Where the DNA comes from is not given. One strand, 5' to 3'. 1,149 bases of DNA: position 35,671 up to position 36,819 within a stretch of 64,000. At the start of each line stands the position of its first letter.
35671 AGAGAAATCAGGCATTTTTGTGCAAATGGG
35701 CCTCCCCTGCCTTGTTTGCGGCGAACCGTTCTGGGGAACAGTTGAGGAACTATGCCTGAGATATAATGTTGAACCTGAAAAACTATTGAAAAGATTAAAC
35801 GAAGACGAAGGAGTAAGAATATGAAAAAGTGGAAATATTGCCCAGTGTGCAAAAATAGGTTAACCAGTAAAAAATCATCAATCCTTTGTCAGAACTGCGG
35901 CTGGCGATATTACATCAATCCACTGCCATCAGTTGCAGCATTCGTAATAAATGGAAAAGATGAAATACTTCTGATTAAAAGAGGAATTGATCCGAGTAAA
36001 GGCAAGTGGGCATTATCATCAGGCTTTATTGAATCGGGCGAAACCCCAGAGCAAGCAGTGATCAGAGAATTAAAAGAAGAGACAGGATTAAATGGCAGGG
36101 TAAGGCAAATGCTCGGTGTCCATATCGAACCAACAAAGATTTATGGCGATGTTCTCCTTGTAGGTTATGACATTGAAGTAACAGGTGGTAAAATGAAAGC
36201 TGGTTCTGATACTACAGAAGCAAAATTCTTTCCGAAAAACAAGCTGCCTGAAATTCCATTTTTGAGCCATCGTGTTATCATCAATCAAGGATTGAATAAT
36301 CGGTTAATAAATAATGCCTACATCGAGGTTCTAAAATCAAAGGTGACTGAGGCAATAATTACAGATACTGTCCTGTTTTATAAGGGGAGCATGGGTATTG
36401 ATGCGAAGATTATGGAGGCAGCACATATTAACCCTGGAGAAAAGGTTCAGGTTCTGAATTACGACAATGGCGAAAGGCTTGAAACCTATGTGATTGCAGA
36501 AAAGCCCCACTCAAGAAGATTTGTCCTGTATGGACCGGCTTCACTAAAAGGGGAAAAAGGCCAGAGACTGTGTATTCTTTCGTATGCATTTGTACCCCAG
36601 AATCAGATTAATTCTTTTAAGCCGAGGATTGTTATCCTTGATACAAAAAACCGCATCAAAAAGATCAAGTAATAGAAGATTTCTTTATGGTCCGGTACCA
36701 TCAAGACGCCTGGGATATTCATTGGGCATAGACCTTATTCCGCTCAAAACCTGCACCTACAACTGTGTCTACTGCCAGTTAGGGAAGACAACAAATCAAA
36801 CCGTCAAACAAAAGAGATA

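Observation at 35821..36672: NUDIX hydrolase fused to pyruvoyl-dependent aspartate 1-decarboxylase (PanD) in one polypeptide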

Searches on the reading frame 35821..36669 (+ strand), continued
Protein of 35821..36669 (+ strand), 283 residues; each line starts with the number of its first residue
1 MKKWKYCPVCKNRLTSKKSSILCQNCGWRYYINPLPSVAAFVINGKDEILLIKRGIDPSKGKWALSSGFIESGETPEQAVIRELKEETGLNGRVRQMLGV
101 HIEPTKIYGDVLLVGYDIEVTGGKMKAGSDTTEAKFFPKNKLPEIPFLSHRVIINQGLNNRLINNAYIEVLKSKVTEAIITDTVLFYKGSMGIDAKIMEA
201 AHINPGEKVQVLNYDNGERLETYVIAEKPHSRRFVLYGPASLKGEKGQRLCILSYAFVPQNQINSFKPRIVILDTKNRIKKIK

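Call 51: find_encoding_contigs(protein=P0096, flank=5000, max_places=1)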
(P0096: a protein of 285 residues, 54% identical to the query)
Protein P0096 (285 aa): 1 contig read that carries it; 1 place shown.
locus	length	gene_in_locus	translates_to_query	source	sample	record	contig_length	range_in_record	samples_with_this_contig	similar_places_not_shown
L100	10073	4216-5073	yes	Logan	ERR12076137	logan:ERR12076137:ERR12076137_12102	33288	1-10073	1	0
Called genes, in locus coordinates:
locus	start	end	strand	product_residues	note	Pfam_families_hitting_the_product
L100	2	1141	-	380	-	?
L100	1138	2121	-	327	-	PF00389:2-Hacid_dh, PF02826:2-Hacid_dh_C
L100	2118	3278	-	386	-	PF13174:TPR_6 (faint), PF00515:TPR_1 (weak), PF13432:TPR_16, PF00515:TPR_1, PF07719:TPR_2, PF13181:TPR_8 (weak), PF13414:TPR_11, PF00515:TPR_1 (weak), +6 more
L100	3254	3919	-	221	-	-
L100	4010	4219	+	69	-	PF08984:DUF1858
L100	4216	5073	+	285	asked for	PF00293:NUDIX, PF02261:Asp_decarbox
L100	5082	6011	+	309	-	PF04055:Radical_SAM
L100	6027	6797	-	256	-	PF01209:Ubie_methyltran (weak), PF13489:Methyltransf_23 (weak), PF05175:MTS (faint), PF13847:Methyltransf_31, PF08241:Methyltransf_11, PF08242:Methyltransf_12, PF13649:Methyltransf_25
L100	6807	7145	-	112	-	PF07883:Cupin_2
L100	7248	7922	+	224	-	PF21948:LplA-B_cat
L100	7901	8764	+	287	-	PF16881:LIAS_N, PF04055:Radical_SAM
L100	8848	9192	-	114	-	-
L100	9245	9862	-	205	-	PF14326:DUF4384, PF08308:PEGA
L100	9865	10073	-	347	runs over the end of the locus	-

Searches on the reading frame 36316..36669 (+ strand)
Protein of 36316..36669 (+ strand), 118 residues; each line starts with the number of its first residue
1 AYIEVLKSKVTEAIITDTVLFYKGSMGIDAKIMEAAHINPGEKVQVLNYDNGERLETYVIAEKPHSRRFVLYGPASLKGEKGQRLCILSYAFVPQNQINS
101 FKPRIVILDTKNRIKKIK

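Call 32: search_protein_representatives(protein=window:36316-36669:+)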
Query: 118 residues. Proteins with E-value up to 0.001 (for the whole library): 2139; up to 1e-10: 396; up to 1e-30: 1. The best 150 are listed.
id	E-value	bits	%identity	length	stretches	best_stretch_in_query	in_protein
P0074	1.2e-39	151.1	66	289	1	2-117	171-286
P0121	5.3e-28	113.7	75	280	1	2-80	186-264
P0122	1.8e-27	111.9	51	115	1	4-115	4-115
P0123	3.4e-27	111.0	49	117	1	2-115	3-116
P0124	2.5e-26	108.3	53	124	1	3-118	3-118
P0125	1.3e-24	102.8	46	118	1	3-114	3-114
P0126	3.4e-23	98.2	45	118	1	3-116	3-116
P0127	9.0e-23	96.8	45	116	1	5-115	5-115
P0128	2.8e-22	95.2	47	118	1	2-115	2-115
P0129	3.6e-21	91.7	46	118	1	3-118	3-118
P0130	2.7e-20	88.8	45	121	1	5-114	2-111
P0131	2.8e-20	88.8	45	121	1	6-115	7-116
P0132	2.8e-20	88.8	46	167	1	2-115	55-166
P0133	9.2e-20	87.1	44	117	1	3-116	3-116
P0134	1.4e-19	86.5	45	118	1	6-114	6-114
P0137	2.3e-19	85.8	39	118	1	5-116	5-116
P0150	6.2e-18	81.3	44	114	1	7-108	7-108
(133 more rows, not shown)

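Call 44: list_cluster_members(proteins=[P0122, P0123, P0127, P0131, P0134, P0137, P0150, P0124, P0121, P0074])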
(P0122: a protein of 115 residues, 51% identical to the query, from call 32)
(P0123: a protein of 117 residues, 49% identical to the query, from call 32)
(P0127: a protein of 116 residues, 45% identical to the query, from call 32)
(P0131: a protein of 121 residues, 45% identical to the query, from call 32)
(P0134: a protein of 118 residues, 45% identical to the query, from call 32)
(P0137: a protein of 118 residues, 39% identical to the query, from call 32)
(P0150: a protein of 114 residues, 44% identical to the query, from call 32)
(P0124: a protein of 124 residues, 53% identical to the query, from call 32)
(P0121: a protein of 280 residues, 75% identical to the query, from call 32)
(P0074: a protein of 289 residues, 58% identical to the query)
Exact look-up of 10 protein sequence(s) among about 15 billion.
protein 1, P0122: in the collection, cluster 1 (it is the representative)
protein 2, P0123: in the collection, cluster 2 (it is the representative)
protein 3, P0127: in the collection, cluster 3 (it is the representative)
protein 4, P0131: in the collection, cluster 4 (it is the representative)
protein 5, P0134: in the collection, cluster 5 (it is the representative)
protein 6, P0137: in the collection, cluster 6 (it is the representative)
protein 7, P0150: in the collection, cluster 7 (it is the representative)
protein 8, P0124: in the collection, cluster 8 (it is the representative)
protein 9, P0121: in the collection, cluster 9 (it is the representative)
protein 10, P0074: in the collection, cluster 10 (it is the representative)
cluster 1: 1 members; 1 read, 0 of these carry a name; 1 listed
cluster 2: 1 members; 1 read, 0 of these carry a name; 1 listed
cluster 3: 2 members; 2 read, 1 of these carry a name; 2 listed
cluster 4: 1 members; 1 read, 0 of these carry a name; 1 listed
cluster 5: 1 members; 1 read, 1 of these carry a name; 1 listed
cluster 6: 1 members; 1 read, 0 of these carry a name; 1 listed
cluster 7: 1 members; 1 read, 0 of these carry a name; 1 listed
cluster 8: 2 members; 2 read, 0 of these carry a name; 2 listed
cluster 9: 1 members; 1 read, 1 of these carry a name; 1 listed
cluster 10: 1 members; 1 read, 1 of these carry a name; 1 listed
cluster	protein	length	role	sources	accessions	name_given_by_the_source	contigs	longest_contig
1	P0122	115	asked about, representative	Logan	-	-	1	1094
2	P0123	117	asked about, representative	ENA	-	-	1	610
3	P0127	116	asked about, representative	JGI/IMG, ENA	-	aspartate 1-decarboxylase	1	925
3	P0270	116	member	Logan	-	-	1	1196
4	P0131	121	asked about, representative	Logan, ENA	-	-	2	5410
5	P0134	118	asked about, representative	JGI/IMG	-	aspartate 1-decarboxylase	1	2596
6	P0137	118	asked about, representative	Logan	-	-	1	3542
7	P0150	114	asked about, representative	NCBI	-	-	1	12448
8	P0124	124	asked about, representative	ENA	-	-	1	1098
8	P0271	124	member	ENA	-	-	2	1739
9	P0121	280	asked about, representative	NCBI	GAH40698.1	unnamed protein product, partial [marine sediment metagenome]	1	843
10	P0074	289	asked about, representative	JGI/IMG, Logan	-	L-aspartate-alpha-decarboxylase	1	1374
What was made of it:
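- Tried and rejected: Cluster names for the stand-alone Tyr72 PanDs: uninformative, with short metagenome contigs (call 44).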
